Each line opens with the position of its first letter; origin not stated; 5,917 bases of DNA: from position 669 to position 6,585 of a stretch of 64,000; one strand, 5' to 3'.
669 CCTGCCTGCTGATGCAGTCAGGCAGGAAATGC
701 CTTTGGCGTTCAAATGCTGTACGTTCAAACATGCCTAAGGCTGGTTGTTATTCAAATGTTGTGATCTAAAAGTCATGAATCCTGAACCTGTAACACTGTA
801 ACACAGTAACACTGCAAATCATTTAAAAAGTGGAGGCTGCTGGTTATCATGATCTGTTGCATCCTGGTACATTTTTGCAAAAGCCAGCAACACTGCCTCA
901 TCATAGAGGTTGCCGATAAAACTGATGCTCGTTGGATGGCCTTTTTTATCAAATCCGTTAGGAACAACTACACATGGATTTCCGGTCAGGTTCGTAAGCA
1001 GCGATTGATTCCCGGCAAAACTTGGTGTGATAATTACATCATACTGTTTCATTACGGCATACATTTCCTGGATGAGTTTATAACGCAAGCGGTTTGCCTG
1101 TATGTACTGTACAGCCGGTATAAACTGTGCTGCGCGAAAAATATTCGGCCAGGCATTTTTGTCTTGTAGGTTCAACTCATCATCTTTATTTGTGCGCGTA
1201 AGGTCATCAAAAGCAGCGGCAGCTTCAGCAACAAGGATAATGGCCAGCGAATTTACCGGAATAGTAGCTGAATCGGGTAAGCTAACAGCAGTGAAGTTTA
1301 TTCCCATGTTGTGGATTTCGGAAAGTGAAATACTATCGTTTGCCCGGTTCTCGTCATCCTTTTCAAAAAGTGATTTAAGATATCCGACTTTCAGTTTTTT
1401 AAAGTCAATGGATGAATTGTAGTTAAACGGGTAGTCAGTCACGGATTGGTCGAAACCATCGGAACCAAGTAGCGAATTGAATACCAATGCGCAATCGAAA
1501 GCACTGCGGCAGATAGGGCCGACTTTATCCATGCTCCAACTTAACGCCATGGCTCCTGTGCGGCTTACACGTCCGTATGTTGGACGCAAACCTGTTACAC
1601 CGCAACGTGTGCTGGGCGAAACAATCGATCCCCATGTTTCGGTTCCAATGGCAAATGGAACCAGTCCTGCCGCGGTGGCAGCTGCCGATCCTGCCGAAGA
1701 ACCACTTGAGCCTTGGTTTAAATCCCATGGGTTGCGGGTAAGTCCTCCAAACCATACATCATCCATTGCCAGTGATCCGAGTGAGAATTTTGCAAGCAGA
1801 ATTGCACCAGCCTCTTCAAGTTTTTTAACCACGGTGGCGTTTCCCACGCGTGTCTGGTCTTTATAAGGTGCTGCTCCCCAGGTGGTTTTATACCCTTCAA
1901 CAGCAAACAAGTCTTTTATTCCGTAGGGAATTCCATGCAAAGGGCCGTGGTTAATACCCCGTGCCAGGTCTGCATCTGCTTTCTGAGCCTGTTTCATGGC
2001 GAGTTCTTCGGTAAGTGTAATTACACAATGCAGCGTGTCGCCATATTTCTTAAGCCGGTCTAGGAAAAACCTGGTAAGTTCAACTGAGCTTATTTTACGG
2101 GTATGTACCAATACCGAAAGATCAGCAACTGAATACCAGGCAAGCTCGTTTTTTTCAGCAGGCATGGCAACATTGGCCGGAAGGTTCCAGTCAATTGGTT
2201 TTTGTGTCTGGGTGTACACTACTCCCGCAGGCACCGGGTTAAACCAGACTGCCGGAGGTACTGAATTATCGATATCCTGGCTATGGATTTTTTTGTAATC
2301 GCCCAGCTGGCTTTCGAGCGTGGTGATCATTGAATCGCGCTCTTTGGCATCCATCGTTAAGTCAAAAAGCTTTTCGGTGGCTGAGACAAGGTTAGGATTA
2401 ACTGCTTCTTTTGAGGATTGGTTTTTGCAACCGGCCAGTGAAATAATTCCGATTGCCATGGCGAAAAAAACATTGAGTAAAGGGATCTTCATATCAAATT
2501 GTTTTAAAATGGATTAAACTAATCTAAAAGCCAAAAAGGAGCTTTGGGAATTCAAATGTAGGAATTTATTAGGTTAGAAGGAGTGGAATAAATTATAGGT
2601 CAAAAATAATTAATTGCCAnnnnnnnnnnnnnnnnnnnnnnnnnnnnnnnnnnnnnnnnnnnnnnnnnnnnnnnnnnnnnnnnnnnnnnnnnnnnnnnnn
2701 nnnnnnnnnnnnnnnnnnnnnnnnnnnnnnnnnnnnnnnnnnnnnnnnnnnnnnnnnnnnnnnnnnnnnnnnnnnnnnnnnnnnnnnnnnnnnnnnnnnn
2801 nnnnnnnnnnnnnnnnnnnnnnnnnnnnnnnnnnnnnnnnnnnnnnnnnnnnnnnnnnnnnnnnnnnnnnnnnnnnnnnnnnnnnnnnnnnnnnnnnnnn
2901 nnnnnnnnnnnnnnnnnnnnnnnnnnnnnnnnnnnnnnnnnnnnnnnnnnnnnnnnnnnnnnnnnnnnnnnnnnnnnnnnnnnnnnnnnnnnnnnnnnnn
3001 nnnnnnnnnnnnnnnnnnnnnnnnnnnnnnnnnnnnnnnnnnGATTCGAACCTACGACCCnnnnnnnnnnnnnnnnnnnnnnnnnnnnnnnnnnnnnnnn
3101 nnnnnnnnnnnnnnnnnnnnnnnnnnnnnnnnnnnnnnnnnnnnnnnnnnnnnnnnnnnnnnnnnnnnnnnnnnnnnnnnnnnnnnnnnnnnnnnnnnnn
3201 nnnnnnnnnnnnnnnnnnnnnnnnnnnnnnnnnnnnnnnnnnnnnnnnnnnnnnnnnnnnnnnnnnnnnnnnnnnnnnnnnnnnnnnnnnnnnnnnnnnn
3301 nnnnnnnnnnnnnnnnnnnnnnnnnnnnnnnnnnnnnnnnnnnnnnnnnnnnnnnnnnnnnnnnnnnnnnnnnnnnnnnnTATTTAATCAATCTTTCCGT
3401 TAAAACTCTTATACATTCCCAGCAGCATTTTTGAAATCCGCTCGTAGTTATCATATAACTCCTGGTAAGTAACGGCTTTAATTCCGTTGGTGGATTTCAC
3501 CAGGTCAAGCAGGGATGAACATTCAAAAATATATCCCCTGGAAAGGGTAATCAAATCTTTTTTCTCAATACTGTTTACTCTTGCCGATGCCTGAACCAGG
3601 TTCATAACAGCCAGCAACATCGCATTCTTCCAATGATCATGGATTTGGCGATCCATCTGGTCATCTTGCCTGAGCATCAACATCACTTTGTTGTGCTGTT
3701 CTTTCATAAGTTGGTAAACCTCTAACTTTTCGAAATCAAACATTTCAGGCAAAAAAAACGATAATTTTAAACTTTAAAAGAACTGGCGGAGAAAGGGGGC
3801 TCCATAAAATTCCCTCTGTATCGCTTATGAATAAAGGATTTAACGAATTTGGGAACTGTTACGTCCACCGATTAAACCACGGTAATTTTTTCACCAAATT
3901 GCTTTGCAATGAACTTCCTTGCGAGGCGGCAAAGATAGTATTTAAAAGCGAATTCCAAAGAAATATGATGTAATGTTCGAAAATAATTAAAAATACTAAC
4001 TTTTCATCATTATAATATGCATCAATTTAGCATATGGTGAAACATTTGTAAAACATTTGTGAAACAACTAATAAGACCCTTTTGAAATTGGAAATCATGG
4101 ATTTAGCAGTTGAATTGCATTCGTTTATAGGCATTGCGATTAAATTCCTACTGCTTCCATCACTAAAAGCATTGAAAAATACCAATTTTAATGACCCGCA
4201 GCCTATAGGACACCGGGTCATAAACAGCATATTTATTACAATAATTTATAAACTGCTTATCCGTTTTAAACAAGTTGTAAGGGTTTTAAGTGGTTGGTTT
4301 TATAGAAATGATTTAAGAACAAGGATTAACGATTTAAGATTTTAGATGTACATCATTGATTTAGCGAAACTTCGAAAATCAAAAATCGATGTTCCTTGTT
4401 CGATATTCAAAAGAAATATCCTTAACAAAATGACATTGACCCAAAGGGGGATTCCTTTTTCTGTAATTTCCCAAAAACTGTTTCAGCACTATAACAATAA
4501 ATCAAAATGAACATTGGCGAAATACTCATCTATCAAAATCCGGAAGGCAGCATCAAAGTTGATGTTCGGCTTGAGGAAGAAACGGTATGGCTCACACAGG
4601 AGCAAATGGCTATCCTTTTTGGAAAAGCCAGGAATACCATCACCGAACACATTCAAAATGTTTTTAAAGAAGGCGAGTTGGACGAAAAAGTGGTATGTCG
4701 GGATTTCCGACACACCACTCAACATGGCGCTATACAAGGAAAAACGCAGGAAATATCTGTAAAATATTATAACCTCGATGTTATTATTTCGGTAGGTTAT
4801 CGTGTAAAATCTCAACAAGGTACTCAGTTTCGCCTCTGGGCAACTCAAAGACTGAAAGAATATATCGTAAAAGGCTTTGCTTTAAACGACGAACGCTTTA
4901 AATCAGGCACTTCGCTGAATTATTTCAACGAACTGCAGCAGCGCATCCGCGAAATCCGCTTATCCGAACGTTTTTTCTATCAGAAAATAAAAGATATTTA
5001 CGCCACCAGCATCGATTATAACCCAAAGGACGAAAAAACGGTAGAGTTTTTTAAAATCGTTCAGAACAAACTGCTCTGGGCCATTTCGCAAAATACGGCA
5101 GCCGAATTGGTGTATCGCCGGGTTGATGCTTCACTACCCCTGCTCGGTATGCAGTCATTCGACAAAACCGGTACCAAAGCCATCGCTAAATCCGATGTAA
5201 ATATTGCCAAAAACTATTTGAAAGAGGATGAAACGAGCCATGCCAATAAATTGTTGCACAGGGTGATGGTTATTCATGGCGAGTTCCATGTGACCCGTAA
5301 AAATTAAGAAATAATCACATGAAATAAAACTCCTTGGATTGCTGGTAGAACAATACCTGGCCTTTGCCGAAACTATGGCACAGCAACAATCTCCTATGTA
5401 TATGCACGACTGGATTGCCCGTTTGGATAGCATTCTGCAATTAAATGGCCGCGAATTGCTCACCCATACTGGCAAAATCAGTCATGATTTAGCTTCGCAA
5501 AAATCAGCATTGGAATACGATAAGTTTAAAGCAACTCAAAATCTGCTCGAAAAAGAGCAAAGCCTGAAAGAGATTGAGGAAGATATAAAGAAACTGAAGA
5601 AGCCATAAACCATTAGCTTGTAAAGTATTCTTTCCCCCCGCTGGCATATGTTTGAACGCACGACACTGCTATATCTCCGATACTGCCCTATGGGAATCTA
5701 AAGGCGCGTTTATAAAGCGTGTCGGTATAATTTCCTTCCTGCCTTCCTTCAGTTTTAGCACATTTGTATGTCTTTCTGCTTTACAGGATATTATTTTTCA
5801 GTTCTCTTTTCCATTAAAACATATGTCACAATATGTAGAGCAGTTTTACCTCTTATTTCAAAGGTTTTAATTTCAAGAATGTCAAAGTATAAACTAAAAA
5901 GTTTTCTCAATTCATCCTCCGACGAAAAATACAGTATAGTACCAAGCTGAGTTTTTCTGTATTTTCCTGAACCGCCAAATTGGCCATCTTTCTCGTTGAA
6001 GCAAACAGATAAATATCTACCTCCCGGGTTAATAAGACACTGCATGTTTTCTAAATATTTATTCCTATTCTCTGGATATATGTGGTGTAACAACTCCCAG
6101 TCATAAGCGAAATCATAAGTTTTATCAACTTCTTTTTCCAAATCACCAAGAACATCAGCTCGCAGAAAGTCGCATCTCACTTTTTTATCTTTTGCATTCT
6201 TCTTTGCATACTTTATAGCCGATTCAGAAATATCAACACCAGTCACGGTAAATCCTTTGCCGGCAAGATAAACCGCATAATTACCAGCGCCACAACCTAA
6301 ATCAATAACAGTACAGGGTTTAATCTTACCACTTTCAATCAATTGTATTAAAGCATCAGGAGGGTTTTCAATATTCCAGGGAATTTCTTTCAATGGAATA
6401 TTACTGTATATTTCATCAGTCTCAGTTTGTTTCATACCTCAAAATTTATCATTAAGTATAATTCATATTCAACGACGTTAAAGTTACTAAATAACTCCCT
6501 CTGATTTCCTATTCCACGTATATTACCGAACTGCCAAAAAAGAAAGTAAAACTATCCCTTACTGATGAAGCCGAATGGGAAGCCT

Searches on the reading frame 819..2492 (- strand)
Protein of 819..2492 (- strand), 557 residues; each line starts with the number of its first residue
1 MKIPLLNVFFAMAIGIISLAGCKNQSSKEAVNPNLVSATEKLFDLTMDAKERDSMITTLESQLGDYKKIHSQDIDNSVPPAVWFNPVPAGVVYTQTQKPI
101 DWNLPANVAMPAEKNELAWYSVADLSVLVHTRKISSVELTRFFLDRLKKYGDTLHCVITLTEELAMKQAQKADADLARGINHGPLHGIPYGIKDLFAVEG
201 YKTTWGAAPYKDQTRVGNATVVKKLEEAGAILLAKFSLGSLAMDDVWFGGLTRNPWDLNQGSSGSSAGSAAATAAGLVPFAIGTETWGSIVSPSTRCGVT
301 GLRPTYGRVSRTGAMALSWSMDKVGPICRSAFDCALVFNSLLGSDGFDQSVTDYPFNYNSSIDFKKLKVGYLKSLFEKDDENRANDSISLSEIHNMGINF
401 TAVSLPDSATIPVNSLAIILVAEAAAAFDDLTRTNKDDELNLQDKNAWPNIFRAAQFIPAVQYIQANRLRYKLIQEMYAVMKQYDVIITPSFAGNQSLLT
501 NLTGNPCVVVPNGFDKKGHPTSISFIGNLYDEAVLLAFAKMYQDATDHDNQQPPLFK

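Call 57: search_protein_families(library=pfam, proteins=[window:819-2492:-], max_evalue=0.001)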
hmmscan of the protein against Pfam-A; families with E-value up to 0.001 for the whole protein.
window:819-2492:- (557 aa): 1 family
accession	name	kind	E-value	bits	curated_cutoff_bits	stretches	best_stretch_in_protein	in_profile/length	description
PF01425.27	Amidase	-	6.1e-77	260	27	1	138-493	1-378/445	Amidase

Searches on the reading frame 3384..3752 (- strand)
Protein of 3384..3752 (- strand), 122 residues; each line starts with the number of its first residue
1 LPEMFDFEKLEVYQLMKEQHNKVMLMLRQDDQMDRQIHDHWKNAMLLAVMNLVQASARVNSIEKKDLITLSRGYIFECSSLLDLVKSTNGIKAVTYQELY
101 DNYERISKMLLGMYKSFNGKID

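Call 59: search_protein_families(library=pfam, proteins=[window:3384-3752:-], max_evalue=0.001)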
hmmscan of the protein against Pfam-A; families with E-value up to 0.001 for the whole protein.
window:3384-3752:- (122 aa): 1 family
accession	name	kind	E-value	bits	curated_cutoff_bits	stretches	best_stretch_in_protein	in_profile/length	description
PF05635.17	23S_rRNA_IVP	-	2.6e-08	34.5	33.8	1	8-111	1-105/106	23S rRNA-intervening sequence protein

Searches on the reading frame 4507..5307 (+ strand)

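Call 57: search_protein_families(library=pfam, proteins=[window:4507-5307:+], max_evalue=0.001)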
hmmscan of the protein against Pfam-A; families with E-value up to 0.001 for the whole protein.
window:4507-5307:+ (266 aa): 1 family
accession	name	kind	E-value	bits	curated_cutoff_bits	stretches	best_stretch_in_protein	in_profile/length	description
PF13310.11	Virulence_RhuM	-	6e-76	255.5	33.7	1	63-251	2-185/252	Virulence protein RhuM family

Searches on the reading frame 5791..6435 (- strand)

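Call 57: search_protein_families(library=pfam, proteins=[window:5791-6435:-], max_evalue=0.001)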
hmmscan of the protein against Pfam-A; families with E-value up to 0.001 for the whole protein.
window:5791-6435:- (214 aa): 14 families
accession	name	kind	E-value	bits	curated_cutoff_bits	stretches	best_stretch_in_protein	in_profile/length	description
PF13649.12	Methyltransf_25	-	6.1e-20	72.1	27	1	43-139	1-97/97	Methyltransferase domain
PF13847.12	Methyltransf_31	-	3.8e-18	66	27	1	41-147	5-113/145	Methyltransferase domain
PF08241.18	Methyltransf_11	-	4.3e-16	59.8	21.2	1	45-141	2-93/95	Methyltransferase domain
PF08242.18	Methyltransf_12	-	7.4e-16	59.1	30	1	44-140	1-97/98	Methyltransferase domain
PF03848.20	TehB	-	1.5e-14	54.4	20.4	1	38-145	29-134/193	Tellurite resistance protein TehB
PF13489.12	Methyltransf_23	-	5e-14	52.8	27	1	37-180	20-154/164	Methyltransferase domain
PF05724.17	TPMT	-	6.5e-13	49.3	26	1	17-156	14-166/218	Thiopurine S-methyltransferase (TPMT)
PF05175.20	MTS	-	3.3e-09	37.1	23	1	39-104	31-100/170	Methyltransferase small domain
PF02353.26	CMAS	-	1.1e-06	28.7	27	1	42-149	65-170/273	Mycolic acid cyclopropane synthetase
PF01209.24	Ubie_methyltran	-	3.2e-06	27.1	20.1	1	36-145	44-153/233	ubiE/COQ5 methyltransferase family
PF06325.19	PrmA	-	5.5e-06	26.5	22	1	30-90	152-213/296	Ribosomal protein L11 methyltransferase (PrmA)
PF09445.16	Methyltransf_15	-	0.00014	21.9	22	1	42-98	3-61/165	RNA cap guanine-N2 methyltransferase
PF01728.25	FtsJ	-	0.00031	21.1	24.1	1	29-108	9-93/181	FtsJ-like methyltransferase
PF13679.12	Methyltransf_32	-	0.0006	20.2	27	1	36-97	22-91/143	Methyltransferase domain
